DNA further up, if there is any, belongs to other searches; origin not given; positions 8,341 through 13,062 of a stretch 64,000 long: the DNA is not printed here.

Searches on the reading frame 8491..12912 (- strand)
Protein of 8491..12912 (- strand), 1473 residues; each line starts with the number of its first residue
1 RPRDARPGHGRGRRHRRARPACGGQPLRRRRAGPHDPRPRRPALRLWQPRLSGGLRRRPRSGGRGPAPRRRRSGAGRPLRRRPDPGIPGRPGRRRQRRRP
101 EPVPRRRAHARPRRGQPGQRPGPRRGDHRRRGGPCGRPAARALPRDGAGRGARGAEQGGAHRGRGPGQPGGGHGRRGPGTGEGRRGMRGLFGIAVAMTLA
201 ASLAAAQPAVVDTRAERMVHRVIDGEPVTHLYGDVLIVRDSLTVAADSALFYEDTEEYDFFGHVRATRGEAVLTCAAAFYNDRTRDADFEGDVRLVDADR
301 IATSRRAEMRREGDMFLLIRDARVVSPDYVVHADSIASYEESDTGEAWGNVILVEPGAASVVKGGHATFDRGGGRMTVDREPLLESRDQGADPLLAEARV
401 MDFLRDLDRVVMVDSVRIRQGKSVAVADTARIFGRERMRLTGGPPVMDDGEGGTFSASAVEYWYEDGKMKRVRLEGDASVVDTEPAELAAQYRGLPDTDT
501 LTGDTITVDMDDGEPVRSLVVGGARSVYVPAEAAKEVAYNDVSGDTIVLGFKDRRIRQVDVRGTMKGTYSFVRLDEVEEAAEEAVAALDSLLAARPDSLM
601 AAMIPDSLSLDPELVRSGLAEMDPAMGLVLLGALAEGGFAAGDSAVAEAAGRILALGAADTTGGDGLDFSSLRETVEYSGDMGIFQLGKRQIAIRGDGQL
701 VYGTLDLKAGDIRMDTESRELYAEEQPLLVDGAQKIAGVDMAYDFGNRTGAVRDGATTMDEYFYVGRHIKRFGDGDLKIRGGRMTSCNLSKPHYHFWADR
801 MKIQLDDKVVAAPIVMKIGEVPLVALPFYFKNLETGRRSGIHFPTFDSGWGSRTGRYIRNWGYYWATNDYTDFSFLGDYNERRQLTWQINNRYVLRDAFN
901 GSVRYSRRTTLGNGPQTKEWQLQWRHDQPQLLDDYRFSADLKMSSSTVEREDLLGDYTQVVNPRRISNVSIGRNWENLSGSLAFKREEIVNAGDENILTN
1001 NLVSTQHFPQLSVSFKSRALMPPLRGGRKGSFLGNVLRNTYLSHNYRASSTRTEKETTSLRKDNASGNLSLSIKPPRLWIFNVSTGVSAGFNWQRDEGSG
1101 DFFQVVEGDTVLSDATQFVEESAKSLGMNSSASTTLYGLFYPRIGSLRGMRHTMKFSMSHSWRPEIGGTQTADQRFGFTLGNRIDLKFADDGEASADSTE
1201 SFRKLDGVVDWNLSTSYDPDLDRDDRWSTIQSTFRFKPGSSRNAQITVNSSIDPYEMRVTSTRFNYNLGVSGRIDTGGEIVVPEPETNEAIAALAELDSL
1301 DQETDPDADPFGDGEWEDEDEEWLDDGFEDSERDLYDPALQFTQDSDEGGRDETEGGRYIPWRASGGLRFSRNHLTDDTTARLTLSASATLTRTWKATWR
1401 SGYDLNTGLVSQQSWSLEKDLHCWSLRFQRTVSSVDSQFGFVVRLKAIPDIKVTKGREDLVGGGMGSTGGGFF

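Call 23: search_protein_families(library=ncbifam, proteins=[window:8491-12912:-], max_evalue=0.00001)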
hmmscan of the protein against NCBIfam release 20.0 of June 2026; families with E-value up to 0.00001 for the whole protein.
window:8491-12912:- (1473 aa): 1 family
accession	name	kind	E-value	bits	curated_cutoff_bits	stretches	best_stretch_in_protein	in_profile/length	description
NF002997.0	PRK03761.1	equivalog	2.9e-07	29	683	1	779-990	164-377/783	LPS assembly protein LptD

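Call 25: search_protein_families(library=pfam, proteins=[window:8491-12912:-], max_evalue=0.01)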
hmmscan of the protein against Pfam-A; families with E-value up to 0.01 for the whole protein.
window:8491-12912:- (1473 aa): 3 families
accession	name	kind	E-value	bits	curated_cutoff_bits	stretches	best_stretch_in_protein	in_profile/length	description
PF19838.5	LptD_2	-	2.5e-48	165.4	22.5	1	809-1169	1-356/464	LptD protein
PF03968.19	LptD_N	-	9.5e-09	35.9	20.4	1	230-341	17-110/113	LptA/(LptD N-terminal domain) LPS transport protein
PF13100.11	OstA_2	-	2.5e-08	34.1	21.2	1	225-304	19-99/158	OstA-like protein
